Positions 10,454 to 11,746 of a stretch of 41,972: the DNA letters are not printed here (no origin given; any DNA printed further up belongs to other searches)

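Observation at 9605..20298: Unassigned ~300-aa domain present four times in cytoplasmic, dockerin-borne and membrane-anchored forms: candidate new glycan-active enzyme family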

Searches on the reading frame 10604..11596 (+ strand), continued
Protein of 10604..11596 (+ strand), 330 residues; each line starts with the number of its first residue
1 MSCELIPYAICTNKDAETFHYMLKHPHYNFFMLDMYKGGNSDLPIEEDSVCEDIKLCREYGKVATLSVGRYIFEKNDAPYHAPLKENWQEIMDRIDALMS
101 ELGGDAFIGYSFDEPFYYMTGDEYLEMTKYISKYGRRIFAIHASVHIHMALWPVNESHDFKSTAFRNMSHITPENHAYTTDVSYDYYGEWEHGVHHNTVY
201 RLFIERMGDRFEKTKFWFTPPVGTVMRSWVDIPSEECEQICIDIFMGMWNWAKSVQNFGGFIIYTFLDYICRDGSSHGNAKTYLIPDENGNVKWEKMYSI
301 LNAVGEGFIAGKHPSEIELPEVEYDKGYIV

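Call 37: search_protein_families(library=pfam, proteins=[L001:8011-9849:+, L001:12000-13934:+, L005:7706-9967:+, L005:3041-5839:+, L005:1454-2896:+, L005:11348-12166:+, L005:12170-13249:+, L006:17047-18822:+, L006:18889-19872:+, L005:5787-6827:+], max_evalue=0.01)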
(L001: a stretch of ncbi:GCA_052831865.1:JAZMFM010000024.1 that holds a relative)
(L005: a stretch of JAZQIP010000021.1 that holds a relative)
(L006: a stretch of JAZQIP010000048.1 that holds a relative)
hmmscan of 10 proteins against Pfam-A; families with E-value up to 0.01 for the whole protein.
L001:8011-9849:+ (612 aa): 2 families
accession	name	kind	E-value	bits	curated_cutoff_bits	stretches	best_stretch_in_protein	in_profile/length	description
PF00150.24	Cellulase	-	1.1e-06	28.8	23.5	1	61-309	48-268/272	Cellulase (glycosyl hydrolase family 5)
PF08532.16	Glyco_hydro_42M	-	0.00071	19.6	25.8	1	449-527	106-189/207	Beta-galactosidase trimerisation domain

L001:12000-13934:+ (644 aa): 2 families
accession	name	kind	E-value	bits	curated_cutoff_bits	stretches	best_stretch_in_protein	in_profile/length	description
PF08450.18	SGL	-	0.0017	18.5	26.3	0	155-234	4-80/246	SMP-30/Gluconolactonase/LRE-like region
PF25172.1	Beta-prop_WDR3_2nd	-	0.0056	16.4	140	0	510-636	31-156/293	WDR3 second beta-propeller domain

L005:7706-9967:+ (754 aa): 0 families

L005:3041-5839:+ (933 aa): 5 families
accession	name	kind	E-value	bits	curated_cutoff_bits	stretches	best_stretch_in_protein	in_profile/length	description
PF22666.2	Glyco_hydro_2_N2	-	3.6e-16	60.1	27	1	55-168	12-126/167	Glycosyl hydrolase 2 galactose-binding domain-like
PF00703.27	Glyco_hydro_2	-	4e-10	40.9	23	1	288-368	42-109/109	Glycosyl hydrolases family 2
PF02837.24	Glyco_hydro_2_N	-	2.3e-09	37.9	28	1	32-211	4-165/169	Glycosyl hydrolases family 2, sugar binding domain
PF02836.23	Glyco_hydro_2_C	-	6.1e-09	35.9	21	1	391-561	10-189/302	Glycosyl hydrolases family 2, TIM barrel domain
PF17786.7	Mannosidase_ig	-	0.00099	20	23.4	1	720-802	4-87/91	Mannosidase Ig/CBM-like domain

L005:1454-2896:+ (481 aa): 2 families
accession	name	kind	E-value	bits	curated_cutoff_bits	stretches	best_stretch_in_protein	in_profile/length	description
PF02811.25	PHP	-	4.9e-05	24.1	26.4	1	127-190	1-64/164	PHP domain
PF04711.18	ApoA-II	-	0.00039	21.2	27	1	400-455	13-68/99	Apolipoprotein A-II (ApoA-II)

L005:11348-12166:+ (273 aa): 2 families
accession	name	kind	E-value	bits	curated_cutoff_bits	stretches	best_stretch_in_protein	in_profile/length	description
PF02811.25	PHP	-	1.1e-17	65.3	26.4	1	9-187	2-149/164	PHP domain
PF19567.5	CpsB_CapC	-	0.0034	17.3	27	0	20-88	20-85/234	Capsular polysaccharide synthesis, CpsB/CapC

L005:12170-13249:+ (360 aa): 1 family
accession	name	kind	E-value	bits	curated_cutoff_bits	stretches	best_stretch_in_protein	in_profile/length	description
PF04346.18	EutH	-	4.7e-109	365.3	25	1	6-354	3-351/351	Ethanolamine utilisation protein, EutH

L006:17047-18822:+ (592 aa): 1 family
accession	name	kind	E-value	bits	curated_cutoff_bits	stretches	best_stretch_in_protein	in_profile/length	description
PF13320.12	GH123_cat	-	3.3e-35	122.4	23.1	1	223-549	5-324/324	Glycoside hydrolase 123, catalytic domain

L006:18889-19872:+ (328 aa): 2 families
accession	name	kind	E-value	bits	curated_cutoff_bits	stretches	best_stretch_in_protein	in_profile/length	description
PF04041.19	Glyco_hydro_130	-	5.2e-48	164.1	26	1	33-324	29-318/320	beta-1,4-mannooligosaccharide phosphorylase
PF04616.20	Glyco_hydro_43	-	0.0022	17.9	32.2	0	41-159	12-106/288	Glycosyl hydrolases family 43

L005:5787-6827:+ (347 aa): 3 families
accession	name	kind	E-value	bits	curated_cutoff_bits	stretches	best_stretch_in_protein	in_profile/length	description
PF13377.12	Peripla_BP_3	-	1.2e-19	71.4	26.5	1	200-345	2-167/167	Periplasmic binding protein-like domain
PF00356.27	LacI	-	1.9e-12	47.2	27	1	28-75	1-46/46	Bacterial regulatory proteins, lacI family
PF00532.27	Peripla_BP_1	-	2e-06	27.9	22.2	1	89-324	4-261/281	Periplasmic binding proteins and sugar binding domain of LacI family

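Call 38: search_solved_structures(query=A4, max_evalue=10, show_alignments=4)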
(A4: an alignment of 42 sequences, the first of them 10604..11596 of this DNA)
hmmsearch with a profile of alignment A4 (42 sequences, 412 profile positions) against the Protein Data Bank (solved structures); distinct sequences matched with E-value up to 10: 6.
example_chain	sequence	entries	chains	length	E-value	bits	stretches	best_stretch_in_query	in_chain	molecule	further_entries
6hiv_BB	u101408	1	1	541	0.014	17.7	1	44-113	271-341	mL68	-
6hiv_BK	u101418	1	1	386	0.016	17.5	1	48-89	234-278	mL77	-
9hjm_I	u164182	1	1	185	0.1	14.8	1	15-149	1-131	Peptidyl-prolyl cis-trans isomerase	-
6e5d_A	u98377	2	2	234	0.19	13.9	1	22-91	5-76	Lipid binding protein LpqN | Probable conserved lipoprotein LpqN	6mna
6e5f_A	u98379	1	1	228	0.27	13.4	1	22-91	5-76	Lipid binding protein LpqN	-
8aca_A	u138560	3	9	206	4.1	9.5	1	22-109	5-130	DR_0644, only-Cu Superoxide Dismutase | Superoxide Dismutase (only-Cu)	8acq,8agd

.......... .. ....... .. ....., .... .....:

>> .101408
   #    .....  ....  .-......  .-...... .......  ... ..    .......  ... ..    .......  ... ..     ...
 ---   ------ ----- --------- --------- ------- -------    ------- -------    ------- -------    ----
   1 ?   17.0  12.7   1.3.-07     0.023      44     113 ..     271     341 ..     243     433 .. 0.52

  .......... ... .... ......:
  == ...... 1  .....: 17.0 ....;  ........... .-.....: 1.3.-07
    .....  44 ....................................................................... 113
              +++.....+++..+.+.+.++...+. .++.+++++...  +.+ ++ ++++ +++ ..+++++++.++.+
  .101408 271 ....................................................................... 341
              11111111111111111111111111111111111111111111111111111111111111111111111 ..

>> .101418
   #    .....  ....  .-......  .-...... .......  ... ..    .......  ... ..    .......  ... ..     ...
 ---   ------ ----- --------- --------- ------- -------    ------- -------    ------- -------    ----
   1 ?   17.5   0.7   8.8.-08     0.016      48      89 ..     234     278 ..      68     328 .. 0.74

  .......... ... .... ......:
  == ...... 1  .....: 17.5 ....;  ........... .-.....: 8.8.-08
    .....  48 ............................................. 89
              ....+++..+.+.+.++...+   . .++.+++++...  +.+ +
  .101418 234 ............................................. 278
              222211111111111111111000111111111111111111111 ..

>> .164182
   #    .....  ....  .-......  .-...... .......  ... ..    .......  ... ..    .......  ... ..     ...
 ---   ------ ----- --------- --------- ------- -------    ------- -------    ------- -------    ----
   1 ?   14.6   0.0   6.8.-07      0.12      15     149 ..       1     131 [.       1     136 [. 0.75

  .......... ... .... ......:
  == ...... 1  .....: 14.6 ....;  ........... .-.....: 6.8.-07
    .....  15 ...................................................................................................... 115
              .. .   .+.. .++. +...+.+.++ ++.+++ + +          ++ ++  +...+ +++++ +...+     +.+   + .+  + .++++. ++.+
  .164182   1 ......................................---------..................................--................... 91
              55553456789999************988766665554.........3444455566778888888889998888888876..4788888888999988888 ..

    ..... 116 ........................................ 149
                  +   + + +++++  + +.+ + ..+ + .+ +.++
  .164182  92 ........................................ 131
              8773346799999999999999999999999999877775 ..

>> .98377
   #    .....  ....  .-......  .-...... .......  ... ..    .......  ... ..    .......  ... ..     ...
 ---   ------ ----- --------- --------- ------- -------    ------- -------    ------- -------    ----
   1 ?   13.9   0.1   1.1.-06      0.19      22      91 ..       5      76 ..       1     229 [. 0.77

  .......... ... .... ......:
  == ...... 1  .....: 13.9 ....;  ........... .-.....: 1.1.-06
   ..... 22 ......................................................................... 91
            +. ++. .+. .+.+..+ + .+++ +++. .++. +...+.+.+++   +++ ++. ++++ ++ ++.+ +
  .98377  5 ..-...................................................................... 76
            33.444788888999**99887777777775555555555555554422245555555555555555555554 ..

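Call 39: find_homologous_proteins(query=A4, max_evalue=0.00001)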
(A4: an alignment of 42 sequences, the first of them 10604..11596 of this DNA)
Query A4 (42 sequences) (330 aa, profile of the alignment): 24 proteins with E <= 0.00001 among 3552 candidates.
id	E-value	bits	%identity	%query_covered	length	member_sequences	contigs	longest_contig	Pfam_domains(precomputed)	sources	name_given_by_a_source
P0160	5.3e-77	278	22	55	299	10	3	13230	-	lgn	-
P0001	5.7e-66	241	88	100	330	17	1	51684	-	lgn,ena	-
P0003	8.1e-65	238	64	100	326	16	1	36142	-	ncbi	-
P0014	1.5e-58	217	55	99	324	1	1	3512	-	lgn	-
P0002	2.1e-57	213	67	100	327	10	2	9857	-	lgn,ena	-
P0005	1.9e-55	207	64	100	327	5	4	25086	-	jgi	-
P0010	2.2e-55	207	57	100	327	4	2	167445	-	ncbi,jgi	-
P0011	5.4e-55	205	58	100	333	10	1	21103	-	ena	-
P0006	5.5e-55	205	63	100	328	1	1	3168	-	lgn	-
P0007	5.3e-54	202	63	100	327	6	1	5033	-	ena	-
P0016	7.3e-54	201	53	100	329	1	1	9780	-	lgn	-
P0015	1.3e-53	201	52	100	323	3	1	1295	-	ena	-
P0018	1.3e-52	197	50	98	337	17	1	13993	-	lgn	-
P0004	1.4e-52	197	64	100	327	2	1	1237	-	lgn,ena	-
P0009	1.7e-52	197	58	100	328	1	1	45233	-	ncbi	-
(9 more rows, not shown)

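Call 40: find_encoding_contigs(protein=P0160, flank=8000, max_places=3)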
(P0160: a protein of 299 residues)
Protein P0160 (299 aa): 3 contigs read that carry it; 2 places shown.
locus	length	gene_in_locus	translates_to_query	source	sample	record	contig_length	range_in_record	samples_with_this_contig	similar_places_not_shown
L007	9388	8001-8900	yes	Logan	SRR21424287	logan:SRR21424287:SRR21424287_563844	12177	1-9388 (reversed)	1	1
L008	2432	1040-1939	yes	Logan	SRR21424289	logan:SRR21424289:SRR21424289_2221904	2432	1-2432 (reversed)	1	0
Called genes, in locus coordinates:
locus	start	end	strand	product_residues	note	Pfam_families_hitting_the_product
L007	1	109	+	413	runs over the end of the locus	-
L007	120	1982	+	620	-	PF01547:SBP_bac_1, PF13416:SBP_bac_8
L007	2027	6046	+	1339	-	-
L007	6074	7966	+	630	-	-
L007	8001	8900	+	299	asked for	-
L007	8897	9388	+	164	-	?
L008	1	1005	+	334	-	?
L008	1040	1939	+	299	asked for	-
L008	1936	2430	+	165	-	?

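Call 41: find_encoding_contigs(protein=P0100, flank=8000, max_places=3)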
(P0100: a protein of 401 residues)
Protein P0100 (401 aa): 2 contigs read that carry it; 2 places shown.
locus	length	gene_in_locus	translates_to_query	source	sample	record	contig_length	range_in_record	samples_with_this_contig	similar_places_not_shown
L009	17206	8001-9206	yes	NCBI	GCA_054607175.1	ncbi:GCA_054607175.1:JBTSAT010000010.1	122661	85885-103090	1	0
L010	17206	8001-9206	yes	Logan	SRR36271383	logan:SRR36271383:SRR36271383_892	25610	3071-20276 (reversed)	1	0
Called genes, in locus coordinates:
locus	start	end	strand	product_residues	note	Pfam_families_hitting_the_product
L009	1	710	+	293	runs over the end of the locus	PF00528:BPD_transp_1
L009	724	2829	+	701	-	PF01436:NHL (weak), PF04893:Yip1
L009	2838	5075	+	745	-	PF18952:DUF5696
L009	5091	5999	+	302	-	-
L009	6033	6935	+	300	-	PF00528:BPD_transp_1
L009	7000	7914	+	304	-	-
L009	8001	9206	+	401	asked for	-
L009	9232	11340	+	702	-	PF02065:Melibiase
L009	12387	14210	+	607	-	-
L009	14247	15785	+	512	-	PF01055:Glyco_hydro_31_2nd, PF21365:Glyco_hydro_31_3rd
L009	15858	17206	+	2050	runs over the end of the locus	PF25023:TEN_YD-shell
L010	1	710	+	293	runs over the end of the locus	PF00528:BPD_transp_1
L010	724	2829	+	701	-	PF01436:NHL (weak), PF04893:Yip1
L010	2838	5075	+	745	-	PF18952:DUF5696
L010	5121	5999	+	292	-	-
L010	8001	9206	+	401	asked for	-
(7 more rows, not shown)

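Call 42: find_encoding_contigs(protein=P0096, flank=9000, max_places=2)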
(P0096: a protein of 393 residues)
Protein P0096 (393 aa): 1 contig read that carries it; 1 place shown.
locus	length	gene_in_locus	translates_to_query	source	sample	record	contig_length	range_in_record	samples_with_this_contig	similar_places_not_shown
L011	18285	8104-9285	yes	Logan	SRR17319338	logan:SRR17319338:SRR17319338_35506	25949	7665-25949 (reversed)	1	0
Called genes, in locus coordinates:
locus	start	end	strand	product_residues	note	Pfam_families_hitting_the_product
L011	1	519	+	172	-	?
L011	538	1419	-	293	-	PF00165:HTH_AraC (faint), PF12833:HTH_18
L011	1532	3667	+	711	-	PF02901:PFL-like, PF01228:Gly_radical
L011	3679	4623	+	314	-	PF13353:Fer4_12, PF12797:Fer4_2 (faint), PF12837:Fer4_6 (faint), PF04055:Radical_SAM (weak)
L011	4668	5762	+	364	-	PF08240:ADH_N, PF16912:Glu_dehyd_C, PF00107:ADH_zinc_N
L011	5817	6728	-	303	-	-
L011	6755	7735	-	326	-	PF00165:HTH_AraC (weak), PF12833:HTH_18, PF00165:HTH_AraC (weak)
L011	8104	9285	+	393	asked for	-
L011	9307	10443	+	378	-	-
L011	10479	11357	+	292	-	-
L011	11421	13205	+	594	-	PF13416:SBP_bac_8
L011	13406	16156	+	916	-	-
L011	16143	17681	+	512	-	PF04893:Yip1 (weak)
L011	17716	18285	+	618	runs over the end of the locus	PF18952:DUF5696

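Call 43: find_encoding_contigs(protein=P0113, flank=9000, max_places=2)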
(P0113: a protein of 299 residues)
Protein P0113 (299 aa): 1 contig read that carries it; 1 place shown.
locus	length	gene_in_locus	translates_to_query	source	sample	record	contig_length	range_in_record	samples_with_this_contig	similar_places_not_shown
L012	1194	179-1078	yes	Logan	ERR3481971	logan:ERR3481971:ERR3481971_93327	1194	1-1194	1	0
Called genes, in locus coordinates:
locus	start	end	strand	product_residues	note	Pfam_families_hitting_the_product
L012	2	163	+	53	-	?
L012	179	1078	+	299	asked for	-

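Call 44: find_encoding_contigs(protein=P0107, flank=9000, max_places=2)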
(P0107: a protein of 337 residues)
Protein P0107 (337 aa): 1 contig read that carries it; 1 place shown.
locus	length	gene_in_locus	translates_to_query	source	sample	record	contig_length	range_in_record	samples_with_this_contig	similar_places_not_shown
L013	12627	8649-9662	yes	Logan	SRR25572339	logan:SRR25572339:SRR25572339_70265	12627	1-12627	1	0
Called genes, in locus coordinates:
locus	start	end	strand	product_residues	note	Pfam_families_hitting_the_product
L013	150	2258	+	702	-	PF02065:Melibiase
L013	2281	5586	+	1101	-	-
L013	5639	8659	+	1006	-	-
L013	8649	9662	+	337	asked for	-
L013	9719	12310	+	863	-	PF02837:Glyco_hydro_2_N, PF22666:Glyco_hydro_2_N2 (weak), PF00703:Glyco_hydro_2, PF09134:Invasin_D3 (faint), PF02836:Glyco_hydro_2_C, PF16355:DUF4982, PF18565:Glyco_hydro2_C5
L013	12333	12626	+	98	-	?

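Call 61: find_encoding_contigs(protein=P0084, flank=10000, max_places=2)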
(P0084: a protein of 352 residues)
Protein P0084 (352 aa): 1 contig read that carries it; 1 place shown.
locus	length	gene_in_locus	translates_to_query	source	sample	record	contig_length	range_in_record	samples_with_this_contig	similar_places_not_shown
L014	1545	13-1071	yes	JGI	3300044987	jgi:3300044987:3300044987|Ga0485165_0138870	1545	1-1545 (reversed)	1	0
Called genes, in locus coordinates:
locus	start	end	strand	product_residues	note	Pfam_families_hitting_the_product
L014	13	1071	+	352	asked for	-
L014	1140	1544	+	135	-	?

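Call 62: find_encoding_contigs(protein=P0114, flank=10000, max_places=2)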
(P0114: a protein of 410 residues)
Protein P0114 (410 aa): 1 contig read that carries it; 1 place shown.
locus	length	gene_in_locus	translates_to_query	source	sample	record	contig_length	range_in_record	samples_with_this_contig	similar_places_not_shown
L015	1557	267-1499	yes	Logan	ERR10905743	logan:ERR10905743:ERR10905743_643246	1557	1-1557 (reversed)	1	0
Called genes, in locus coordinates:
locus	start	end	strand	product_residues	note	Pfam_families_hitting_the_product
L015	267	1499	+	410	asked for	-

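Call 63: find_encoding_contigs(protein=P0133, flank=10000, max_places=2)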
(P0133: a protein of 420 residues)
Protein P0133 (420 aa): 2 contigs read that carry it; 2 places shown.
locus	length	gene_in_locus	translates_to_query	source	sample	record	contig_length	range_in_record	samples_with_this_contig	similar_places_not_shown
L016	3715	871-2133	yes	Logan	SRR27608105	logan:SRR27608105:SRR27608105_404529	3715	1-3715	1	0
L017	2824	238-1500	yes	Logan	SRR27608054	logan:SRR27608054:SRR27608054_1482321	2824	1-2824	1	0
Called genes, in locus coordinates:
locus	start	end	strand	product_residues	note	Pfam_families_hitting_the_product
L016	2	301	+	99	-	?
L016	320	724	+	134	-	PF00380:Ribosomal_S9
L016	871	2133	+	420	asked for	-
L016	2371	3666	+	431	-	-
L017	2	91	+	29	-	PF00380:Ribosomal_S9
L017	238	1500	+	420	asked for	-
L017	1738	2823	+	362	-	?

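Call 79: find_related_loci(query=A6, collection=metagenome_contigs, flank=10000)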
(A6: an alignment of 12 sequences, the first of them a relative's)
Query A6 (401 aa) in metagenome_contigs; peptide patterns used: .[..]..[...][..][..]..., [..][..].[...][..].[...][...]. (x = any residue, [..] = any of these).
135 stretches matched a pattern; 53 encode a relative of the query (tblastn E <= 1e-3); 53 distinct loci.
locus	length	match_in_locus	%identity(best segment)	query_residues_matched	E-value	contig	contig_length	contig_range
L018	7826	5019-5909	42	117-399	3e-68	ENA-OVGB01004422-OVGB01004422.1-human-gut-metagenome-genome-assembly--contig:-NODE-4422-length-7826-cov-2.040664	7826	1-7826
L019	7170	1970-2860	42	117-399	3e-68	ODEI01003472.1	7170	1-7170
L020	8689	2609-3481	40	120-399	8e-68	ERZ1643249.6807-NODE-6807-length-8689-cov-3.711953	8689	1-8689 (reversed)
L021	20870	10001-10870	43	119-398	2e-67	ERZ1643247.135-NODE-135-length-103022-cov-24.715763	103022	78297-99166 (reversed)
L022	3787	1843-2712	40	121-399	5e-67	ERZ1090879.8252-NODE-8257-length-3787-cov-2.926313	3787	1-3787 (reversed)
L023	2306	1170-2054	41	117-399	9e-68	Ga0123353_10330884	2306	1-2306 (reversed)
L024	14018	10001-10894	42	116-401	4e-65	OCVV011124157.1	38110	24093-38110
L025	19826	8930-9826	39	115-399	1e-64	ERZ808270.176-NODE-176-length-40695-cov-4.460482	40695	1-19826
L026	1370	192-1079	41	120-401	1e-68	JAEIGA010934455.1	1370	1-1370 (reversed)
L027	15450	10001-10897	39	115-399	1e-64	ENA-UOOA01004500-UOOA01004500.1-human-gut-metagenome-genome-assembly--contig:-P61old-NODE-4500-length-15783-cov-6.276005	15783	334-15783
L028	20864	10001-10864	41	121-398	2e-64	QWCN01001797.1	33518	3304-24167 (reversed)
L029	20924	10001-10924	38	102-399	2e-64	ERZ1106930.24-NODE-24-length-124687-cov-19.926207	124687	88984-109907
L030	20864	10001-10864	41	121-398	2e-64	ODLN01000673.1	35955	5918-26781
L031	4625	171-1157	35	91-399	7e-63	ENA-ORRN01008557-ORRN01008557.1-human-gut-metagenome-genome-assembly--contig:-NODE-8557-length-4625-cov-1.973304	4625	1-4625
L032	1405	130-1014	39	117-399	8e-66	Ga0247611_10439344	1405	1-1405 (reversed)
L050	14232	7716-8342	33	190-396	7e-35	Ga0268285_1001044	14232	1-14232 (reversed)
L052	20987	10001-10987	34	91-399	2e-60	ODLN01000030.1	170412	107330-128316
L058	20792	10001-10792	29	136-399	3e-29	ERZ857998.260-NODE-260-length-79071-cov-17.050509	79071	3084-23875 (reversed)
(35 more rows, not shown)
